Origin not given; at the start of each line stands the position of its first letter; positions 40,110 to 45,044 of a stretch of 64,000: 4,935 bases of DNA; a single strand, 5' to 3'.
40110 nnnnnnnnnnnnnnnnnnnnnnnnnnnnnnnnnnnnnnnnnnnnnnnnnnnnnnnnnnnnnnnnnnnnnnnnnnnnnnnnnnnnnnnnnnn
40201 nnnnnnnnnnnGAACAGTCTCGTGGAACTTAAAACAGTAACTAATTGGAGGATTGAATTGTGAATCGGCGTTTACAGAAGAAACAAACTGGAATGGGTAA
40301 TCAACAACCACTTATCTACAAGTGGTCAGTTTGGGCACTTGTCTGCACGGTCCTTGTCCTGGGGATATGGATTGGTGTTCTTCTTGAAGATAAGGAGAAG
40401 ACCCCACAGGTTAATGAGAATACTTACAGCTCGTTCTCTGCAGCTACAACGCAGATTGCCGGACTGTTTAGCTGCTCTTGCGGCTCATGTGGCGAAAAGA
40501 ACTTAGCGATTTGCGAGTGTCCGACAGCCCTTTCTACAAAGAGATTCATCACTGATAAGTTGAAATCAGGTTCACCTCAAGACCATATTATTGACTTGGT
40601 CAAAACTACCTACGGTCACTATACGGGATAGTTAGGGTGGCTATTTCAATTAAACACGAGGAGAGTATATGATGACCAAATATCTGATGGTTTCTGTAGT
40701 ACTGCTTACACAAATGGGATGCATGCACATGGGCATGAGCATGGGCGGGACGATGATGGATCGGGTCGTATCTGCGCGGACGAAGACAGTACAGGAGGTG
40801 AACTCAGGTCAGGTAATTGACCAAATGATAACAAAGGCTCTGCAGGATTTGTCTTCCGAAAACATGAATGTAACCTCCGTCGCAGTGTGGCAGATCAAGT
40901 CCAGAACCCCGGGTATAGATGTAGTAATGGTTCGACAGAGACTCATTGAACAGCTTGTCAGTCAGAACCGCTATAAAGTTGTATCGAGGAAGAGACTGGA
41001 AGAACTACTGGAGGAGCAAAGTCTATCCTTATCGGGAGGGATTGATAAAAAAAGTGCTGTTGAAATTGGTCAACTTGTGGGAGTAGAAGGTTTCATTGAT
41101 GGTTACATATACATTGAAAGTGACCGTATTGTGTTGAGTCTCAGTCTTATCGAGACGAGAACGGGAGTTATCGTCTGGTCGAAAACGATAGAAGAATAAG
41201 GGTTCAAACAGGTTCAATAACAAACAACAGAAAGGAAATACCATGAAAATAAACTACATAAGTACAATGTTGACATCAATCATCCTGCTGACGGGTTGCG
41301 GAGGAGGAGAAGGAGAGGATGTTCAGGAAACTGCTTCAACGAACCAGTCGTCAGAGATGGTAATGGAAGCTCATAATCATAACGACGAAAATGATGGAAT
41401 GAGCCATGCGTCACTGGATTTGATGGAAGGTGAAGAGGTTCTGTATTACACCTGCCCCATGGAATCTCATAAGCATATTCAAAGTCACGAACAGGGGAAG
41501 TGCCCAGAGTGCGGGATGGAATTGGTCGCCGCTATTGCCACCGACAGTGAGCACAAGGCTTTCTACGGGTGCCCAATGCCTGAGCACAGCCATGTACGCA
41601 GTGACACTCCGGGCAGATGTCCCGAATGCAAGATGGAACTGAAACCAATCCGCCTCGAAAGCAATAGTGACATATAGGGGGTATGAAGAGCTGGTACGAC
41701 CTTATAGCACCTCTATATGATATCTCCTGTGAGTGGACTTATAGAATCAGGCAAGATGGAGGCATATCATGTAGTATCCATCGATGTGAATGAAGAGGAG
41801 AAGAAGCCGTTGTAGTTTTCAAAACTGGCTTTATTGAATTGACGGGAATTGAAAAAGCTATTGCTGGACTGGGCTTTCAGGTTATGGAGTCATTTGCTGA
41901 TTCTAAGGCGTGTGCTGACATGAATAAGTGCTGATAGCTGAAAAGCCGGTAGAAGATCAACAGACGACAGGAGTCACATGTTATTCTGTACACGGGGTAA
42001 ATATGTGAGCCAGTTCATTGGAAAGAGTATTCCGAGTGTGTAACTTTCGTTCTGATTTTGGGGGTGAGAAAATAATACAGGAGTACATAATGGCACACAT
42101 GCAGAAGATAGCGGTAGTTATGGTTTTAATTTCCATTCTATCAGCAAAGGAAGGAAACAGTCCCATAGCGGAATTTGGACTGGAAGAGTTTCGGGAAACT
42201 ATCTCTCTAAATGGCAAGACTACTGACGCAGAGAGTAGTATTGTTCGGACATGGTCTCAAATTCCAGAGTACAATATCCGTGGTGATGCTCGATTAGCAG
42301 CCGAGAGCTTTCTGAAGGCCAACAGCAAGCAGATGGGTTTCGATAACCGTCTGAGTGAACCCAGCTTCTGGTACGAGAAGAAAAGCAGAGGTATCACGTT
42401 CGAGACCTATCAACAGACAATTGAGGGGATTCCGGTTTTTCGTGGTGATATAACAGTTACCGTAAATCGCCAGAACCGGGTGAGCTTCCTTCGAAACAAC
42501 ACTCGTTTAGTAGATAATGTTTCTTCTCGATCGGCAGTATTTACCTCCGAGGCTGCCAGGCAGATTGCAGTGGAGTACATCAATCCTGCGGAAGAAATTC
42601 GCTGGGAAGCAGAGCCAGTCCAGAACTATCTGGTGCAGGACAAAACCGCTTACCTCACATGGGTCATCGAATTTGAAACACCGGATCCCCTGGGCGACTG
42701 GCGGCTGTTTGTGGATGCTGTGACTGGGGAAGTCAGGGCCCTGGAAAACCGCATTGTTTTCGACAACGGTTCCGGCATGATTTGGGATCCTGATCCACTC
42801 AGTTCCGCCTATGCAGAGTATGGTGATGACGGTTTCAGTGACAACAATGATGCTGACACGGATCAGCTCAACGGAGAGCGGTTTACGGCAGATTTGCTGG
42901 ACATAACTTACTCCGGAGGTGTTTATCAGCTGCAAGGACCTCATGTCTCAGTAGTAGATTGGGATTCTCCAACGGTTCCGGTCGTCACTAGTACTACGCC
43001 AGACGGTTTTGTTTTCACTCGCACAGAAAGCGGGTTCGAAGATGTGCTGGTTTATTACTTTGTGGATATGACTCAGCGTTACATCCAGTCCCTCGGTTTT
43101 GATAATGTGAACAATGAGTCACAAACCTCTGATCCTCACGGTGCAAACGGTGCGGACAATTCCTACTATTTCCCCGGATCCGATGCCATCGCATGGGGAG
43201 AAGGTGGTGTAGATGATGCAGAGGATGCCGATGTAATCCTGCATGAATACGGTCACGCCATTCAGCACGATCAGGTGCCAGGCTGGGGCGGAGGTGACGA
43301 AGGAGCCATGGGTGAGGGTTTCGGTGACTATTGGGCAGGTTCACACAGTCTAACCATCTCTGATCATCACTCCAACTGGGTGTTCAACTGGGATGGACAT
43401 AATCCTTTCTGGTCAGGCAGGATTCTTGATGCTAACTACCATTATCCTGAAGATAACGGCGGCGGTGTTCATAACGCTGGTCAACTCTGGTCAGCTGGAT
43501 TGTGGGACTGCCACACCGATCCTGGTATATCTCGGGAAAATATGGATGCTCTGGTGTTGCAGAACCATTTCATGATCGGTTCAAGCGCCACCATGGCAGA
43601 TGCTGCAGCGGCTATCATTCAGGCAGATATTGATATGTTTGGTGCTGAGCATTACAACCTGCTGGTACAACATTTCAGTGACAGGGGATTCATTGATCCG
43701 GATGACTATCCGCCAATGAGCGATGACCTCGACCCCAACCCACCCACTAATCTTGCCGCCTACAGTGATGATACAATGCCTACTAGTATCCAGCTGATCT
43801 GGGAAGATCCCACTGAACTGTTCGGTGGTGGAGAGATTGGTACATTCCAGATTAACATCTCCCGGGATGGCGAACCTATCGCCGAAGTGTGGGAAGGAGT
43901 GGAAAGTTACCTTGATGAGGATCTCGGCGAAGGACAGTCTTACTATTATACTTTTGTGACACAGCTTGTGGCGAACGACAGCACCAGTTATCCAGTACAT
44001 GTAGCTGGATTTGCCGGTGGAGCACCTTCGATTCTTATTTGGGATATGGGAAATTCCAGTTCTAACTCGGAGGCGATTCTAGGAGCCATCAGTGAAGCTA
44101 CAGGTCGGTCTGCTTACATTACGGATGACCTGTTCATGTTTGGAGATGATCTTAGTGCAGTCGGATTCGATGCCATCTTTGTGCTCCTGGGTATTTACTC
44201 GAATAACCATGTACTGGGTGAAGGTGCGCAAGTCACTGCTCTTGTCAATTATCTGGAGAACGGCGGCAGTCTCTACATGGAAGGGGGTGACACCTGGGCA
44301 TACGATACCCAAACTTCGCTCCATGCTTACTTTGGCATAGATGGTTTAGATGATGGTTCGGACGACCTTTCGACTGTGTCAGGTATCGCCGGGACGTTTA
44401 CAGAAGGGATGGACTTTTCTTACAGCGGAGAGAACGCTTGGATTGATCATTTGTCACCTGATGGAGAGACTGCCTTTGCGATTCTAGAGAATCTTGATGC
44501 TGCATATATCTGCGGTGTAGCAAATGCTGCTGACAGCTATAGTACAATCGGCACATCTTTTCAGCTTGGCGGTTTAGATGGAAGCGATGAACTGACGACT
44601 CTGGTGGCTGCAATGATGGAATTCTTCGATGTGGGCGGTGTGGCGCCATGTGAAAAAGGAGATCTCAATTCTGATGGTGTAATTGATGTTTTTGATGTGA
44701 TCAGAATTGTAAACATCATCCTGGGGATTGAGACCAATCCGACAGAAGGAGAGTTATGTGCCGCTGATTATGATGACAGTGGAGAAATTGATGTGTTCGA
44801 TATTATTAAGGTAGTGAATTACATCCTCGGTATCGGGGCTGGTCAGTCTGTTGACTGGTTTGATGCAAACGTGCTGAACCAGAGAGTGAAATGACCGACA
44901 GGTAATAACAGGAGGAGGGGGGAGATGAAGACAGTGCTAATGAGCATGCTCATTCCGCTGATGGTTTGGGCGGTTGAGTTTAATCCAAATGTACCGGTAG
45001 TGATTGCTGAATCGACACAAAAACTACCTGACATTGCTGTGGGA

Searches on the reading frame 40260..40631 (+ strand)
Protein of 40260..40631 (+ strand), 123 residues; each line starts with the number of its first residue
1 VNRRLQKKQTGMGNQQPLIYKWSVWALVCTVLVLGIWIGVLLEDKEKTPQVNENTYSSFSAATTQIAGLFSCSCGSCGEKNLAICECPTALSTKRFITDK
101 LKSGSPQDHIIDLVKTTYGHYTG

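Call 4: search_protein_families(library=pfam, proteins=[window:40260-40631:+], max_evalue=0.01)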
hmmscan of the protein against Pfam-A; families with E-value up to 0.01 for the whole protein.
window:40260-40631:+ (123 aa): 1 family
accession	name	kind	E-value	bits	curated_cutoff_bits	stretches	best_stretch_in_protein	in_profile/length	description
PF03918.19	CcmH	-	4e-06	26.6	25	1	74-121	38-85/143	Cytochrome C biogenesis protein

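Call 5: search_protein_families(library=ncbifam, proteins=[window:40260-40631:+], max_evalue=0.01)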
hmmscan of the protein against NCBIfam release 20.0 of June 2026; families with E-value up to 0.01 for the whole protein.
window:40260-40631:+ (123 aa): 0 families

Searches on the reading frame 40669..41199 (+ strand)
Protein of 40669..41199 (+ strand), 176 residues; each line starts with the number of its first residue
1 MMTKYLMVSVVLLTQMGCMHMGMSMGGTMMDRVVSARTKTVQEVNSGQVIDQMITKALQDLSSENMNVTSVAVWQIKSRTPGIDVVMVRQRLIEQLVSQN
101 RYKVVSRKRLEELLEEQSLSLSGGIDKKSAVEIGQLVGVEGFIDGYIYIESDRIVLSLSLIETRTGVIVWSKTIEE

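Call 4: search_protein_families(library=pfam, proteins=[window:40669-41199:+], max_evalue=0.01)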
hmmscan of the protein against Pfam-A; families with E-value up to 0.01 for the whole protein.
window:40669-41199:+ (176 aa): 3 families
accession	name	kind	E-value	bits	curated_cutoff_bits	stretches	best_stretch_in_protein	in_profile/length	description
PF03783.19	CsgG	-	1.8e-08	34.4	20.8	1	91-147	43-98/210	Curli production assembly/transport component CsgG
PF13036.11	LpoB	-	1.2e-06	28.9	22.3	1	49-172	9-143/147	Peptidoglycan-synthase activator LpoB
PF13076.11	Fur_reg_FbpA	-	0.0021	18.1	22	1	89-113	2-25/36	Fur-regulated basic protein A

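Call 5: search_protein_families(library=ncbifam, proteins=[window:40669-41199:+], max_evalue=0.01)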
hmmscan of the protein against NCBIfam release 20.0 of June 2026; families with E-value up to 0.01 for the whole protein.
window:40669-41199:+ (176 aa): 3 families
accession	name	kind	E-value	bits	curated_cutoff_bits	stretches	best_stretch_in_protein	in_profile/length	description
TIGR02722.1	lp_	equivalog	3.5e-08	33.7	110.55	1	16-171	15-182/189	penicillin-binding protein activator LpoB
NF033161.1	lipo_LipL41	equivalog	0.00036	19.6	400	1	70-143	55-126/358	lipoprotein LipL41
NF002243.0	PRK01153.1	subfamily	0.0014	18.3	127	1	62-108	74-120/175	nicotinamide-nucleotide adenylyltransferase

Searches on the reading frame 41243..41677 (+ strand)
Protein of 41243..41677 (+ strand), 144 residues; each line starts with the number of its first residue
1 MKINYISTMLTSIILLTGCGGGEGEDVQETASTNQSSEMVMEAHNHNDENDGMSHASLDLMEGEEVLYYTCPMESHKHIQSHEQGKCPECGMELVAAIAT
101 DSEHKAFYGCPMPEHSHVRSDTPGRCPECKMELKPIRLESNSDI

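Call 4: search_protein_families(library=pfam, proteins=[window:41243-41677:+], max_evalue=0.01)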
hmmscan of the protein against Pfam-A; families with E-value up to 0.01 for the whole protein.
window:41243-41677:+ (144 aa): 8 families
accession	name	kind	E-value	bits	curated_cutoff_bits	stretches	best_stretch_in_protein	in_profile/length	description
PF19335.5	HMBD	-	9.3e-25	86.7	23.6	2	68-96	1-27/28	Heavy metal binding domain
PF13878.12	zf-C2H2_3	-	9e-05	22.6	27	0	83-102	14-31/40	zinc-finger of acetyl-transferase ESCO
PF13453.11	Zn_ribbon_TFIIB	-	0.0003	20.6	22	0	125-138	1-14/41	Transcription factor zinc-finger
PF23548.1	Zn_ribbon_FGT1_2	-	0.0021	18.1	27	0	86-96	22-32/35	FORGETTER1 second zinc ribbon domain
PF14570.12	zf-RING_4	-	0.0031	17.7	27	0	73-90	26-43/48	RING/Ubox like zinc-binding domain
PF08274.17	Zn_Ribbon_YjdM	-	0.0039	17.6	30.8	0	85-111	3-23/30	PhnA Zinc-Ribbon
PF23455.1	DUF7129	-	0.0039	17.3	30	0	68-99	11-41/45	Domain of unknown function (DUF7129)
PF18930.5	DUF5679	-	0.0055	17.3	27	0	82-93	25-36/40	Domain of unknown function (DUF5679)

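Call 5: search_protein_families(library=ncbifam, proteins=[window:41243-41677:+], max_evalue=0.01)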
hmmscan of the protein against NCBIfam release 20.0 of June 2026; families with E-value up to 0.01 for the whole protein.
window:41243-41677:+ (144 aa): 1 family
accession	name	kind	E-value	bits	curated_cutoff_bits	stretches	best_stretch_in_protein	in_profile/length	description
NF033497.1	rubre_like_arch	subfamily_domain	1.7e-05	24.4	32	0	81-94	13-26/34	rubrerythrin-like domain-containing protein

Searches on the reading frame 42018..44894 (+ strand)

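Call 8: search_protein_families(library=pfam, proteins=[window:42018-44894:+], max_evalue=0.001)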
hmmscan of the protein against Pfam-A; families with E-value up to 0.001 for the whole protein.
window:42018-44894:+ (958 aa): 4 families
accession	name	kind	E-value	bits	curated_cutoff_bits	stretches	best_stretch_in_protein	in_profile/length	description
PF07504.19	FTP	-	1.8e-08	34.5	21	1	124-157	13-46/51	Fungalysin/Thermolysin Propeptide Motif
PF00404.24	Dockerin_1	-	4e-06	27.4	22.9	1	880-937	1-57/57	Dockerin type I domain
PF02128.21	Peptidase_M36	-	8.8e-06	25.6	23.3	1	364-558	146-364/368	Fungalysin metallopeptidase (M36)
PF03413.25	PepSY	-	3.7e-05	24.4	24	1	176-241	3-58/60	Peptidase propeptide and YPEB domain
